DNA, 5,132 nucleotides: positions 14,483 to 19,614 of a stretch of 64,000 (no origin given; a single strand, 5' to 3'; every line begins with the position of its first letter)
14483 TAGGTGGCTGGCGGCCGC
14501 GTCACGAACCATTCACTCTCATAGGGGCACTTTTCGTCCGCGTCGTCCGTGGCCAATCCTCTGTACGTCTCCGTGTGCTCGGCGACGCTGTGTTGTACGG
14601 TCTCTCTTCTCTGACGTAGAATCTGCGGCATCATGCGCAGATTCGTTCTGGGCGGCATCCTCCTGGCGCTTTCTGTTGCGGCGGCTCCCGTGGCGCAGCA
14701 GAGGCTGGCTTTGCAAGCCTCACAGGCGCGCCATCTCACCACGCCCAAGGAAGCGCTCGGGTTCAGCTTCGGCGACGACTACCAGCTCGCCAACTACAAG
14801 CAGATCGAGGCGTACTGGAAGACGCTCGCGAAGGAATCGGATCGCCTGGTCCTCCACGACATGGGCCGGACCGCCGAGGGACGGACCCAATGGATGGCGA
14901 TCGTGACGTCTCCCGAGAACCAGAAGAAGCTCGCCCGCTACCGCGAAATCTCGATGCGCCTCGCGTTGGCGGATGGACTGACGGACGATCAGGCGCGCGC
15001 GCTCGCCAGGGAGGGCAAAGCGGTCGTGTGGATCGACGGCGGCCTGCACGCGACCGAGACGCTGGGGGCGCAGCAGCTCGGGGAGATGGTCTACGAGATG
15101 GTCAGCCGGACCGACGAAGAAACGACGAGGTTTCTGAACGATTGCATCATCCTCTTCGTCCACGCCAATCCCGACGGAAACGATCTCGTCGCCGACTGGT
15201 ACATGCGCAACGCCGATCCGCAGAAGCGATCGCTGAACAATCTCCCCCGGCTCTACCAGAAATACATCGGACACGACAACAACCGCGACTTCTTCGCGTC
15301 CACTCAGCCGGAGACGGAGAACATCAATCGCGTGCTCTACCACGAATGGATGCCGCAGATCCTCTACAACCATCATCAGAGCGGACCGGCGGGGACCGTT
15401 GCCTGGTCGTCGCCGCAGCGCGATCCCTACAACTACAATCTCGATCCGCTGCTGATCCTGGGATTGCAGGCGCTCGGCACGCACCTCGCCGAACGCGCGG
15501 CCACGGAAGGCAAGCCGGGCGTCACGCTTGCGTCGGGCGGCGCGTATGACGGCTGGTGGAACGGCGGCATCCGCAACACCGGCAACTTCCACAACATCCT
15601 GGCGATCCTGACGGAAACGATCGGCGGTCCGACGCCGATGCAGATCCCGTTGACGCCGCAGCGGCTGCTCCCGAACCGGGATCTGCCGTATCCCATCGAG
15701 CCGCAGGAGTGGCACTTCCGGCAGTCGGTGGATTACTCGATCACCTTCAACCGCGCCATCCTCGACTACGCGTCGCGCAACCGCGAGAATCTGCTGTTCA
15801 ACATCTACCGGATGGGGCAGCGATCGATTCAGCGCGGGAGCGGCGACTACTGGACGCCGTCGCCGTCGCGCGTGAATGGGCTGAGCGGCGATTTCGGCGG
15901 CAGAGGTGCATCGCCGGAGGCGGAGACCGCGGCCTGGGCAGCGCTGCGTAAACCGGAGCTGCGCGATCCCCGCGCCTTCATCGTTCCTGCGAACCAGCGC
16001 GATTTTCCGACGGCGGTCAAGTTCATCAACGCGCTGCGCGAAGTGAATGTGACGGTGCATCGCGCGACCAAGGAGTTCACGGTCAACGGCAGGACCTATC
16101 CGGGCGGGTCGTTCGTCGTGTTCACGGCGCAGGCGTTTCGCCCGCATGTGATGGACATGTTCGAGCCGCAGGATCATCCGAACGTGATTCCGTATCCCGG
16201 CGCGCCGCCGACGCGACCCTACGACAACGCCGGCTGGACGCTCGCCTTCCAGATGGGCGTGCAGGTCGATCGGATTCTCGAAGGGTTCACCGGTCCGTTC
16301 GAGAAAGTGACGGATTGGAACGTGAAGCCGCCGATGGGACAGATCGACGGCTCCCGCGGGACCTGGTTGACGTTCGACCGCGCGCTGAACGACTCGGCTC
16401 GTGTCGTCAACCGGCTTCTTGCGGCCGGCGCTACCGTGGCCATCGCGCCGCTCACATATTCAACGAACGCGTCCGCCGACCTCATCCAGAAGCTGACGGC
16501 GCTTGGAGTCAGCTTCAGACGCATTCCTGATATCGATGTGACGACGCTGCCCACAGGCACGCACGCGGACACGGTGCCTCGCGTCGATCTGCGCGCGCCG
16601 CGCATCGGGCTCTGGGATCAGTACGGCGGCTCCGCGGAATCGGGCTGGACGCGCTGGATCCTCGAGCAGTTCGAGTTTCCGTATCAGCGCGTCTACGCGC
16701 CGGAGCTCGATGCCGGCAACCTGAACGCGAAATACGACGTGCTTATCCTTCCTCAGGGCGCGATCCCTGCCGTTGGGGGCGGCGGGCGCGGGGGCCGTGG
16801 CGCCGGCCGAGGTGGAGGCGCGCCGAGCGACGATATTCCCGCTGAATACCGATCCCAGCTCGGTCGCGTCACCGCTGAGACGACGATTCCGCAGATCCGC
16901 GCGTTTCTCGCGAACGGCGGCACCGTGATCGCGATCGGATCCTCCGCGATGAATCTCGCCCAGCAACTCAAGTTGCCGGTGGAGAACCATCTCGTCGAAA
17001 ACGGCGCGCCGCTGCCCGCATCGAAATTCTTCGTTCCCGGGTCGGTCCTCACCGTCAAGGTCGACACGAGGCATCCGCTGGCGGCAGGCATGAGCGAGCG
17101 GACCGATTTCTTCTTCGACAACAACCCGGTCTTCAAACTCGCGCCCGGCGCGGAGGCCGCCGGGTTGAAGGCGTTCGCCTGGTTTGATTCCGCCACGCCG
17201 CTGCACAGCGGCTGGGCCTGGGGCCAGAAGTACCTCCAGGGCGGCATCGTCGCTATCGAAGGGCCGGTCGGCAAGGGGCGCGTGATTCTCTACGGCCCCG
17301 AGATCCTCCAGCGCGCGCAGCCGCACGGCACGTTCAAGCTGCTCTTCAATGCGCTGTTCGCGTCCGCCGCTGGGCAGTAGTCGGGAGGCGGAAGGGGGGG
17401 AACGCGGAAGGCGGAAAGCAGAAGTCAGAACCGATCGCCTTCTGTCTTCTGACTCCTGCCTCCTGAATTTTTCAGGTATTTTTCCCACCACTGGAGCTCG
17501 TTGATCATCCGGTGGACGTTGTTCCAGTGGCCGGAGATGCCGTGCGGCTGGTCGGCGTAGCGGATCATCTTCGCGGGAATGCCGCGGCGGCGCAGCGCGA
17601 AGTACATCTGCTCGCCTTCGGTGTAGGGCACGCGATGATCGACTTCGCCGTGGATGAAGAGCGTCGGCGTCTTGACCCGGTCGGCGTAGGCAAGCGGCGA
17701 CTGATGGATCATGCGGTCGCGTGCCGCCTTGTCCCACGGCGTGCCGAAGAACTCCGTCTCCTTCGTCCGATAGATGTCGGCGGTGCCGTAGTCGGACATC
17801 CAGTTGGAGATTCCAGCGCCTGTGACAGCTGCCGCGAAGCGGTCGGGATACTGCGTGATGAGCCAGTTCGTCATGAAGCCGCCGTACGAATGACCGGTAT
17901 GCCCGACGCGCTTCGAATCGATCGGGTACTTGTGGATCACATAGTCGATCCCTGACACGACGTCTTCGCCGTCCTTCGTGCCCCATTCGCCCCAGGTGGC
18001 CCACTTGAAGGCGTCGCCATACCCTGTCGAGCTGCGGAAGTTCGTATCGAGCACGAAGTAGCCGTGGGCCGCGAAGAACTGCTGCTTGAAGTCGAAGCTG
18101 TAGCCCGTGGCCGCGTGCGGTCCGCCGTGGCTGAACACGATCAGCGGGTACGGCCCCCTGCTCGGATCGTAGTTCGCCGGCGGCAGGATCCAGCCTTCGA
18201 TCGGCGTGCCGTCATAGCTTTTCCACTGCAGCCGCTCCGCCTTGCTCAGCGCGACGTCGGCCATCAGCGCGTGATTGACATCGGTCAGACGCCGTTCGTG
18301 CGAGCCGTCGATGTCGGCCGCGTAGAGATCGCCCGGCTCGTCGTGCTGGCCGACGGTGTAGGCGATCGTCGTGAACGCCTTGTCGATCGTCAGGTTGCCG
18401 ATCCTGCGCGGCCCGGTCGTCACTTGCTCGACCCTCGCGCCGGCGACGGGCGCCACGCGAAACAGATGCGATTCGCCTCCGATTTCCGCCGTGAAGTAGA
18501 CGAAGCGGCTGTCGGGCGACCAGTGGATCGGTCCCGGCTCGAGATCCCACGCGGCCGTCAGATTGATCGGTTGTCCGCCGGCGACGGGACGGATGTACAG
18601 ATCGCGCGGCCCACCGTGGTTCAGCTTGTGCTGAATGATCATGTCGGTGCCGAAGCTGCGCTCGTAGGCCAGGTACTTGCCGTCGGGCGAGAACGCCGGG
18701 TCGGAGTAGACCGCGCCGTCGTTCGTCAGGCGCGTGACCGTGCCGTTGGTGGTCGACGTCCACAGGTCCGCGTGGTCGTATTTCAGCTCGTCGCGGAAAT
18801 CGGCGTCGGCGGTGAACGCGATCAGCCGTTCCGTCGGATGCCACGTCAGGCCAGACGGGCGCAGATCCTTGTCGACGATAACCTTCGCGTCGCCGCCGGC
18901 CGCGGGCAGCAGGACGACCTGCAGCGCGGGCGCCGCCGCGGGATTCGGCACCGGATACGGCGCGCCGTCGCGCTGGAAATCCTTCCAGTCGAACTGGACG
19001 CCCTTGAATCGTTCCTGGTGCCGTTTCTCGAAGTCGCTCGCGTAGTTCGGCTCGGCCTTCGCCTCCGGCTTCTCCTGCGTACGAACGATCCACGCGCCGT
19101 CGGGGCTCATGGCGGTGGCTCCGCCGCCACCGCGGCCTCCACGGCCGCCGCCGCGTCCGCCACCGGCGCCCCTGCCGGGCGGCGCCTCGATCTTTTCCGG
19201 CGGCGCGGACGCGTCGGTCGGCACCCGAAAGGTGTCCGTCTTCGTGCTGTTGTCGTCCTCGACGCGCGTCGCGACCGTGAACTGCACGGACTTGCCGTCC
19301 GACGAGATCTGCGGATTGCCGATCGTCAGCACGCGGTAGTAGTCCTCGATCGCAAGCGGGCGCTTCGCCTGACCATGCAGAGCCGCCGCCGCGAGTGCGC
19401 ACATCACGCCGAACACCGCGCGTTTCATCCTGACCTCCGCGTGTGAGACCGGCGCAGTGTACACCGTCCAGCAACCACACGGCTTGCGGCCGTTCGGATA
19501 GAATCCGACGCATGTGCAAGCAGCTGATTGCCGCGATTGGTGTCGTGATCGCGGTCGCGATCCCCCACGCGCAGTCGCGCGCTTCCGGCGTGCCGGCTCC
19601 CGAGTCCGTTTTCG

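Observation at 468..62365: Dispersed family of heptanucleotide tandem-repeat hairpin elements at gene boundaries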

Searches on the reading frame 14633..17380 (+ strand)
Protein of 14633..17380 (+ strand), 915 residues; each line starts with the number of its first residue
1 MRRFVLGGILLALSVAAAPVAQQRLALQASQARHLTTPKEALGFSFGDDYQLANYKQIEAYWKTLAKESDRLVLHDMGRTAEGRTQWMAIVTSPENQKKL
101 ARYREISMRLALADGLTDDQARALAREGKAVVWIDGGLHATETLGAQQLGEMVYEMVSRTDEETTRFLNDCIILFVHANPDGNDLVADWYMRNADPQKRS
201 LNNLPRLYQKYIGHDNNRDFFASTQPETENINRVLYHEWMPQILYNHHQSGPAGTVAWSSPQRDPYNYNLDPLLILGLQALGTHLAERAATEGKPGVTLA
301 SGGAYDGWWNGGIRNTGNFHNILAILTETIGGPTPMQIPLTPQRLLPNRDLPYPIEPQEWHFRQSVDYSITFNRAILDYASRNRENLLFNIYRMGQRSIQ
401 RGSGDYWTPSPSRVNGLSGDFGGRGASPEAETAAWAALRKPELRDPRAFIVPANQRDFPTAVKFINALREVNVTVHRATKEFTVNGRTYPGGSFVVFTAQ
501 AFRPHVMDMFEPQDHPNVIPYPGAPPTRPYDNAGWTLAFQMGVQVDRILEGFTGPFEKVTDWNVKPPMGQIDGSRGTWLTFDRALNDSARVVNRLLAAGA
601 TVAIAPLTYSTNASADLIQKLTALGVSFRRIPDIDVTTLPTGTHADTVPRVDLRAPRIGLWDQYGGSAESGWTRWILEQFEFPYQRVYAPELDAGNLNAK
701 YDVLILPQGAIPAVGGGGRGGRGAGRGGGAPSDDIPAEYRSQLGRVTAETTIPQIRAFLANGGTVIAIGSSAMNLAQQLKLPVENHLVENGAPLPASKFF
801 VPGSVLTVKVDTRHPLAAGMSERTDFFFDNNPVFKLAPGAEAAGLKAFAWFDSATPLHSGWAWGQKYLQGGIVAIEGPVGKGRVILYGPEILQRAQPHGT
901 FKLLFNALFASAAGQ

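Call 5: search_protein_families(library=pfam, proteins=[window:14633-17380:+])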
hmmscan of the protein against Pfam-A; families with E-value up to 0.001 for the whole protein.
window:14633-17380:+ (915 aa): 1 family
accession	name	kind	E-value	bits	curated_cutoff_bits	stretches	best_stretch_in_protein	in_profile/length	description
PF00246.29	Peptidase_M14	-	7.7e-25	88.5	21.6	1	58-235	1-134/286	Zinc carboxypeptidase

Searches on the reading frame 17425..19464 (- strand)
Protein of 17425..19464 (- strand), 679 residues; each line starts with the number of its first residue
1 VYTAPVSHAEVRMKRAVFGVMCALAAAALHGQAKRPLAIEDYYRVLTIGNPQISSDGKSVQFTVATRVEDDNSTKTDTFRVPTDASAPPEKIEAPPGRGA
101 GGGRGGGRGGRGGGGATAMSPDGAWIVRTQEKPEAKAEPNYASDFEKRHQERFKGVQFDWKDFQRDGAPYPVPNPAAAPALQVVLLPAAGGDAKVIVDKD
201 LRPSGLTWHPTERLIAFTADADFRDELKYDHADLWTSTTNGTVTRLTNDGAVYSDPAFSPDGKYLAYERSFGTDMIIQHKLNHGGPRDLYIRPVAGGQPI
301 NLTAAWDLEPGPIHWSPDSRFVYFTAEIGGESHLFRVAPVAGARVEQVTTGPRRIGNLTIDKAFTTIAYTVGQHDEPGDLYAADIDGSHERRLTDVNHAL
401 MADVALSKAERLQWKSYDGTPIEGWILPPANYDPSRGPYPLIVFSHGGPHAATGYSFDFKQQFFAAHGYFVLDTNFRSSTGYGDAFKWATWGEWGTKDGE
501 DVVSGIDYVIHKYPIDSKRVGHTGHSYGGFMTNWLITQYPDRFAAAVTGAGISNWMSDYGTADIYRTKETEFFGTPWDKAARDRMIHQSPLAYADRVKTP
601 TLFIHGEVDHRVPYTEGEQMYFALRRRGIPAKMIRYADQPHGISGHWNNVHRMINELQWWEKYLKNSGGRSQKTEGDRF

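Call 14: search_protein_families(library=pfam, proteins=[window:17425-19464:-], max_evalue=0.01)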
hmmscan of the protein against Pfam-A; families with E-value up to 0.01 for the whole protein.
window:17425-19464:- (679 aa): 12 families
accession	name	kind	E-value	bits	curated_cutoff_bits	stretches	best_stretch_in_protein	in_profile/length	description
PF00326.27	Peptidase_S9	-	4.6e-51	173.8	22.6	1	456-666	2-212/213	Prolyl oligopeptidase family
PF02129.25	Peptidase_S15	-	9.7e-13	48.8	23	1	426-559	9-136/262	X-Pro dipeptidyl-peptidase (S15 family)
PF20434.5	BD-FAE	-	9.1e-10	38.8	26.8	1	436-622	10-213/215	BD-FAE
PF07676.18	PD40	-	3.9e-09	36.7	20.9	1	244-269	2-27/38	WD40-like Beta Propeller Repeat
PF01738.24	DLH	-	1.7e-08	34.8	21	1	450-642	20-187/217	Dienelactone hydrolase family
PF00561.26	Abhydrolase_1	-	7.3e-07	29.5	25.8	1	440-563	1-113/245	alpha/beta hydrolase fold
PF00930.27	DPPIV_N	-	5.8e-05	22.4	22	0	316-420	245-350/354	Dipeptidyl peptidase IV (DPP IV) N-terminal region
PF12146.15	Hydrolase_4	-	0.00012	22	27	0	593-627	186-220/239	Serine aminopeptidase, S33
PF12697.13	Abhydrolase_6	-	0.00067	20.8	26.3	1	442-590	1-135/217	Alpha/beta hydrolase family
PF00756.26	Esterase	-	0.0011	19.2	22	1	507-610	104-195/251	Putative esterase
PF10503.15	Esterase_PHB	-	0.0013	18.4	23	1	439-552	16-131/219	Esterase PHB depolymerase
PF03959.19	FSH1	-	0.0054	16.9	21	0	520-635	103-194/211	Serine hydrolase (FSH1)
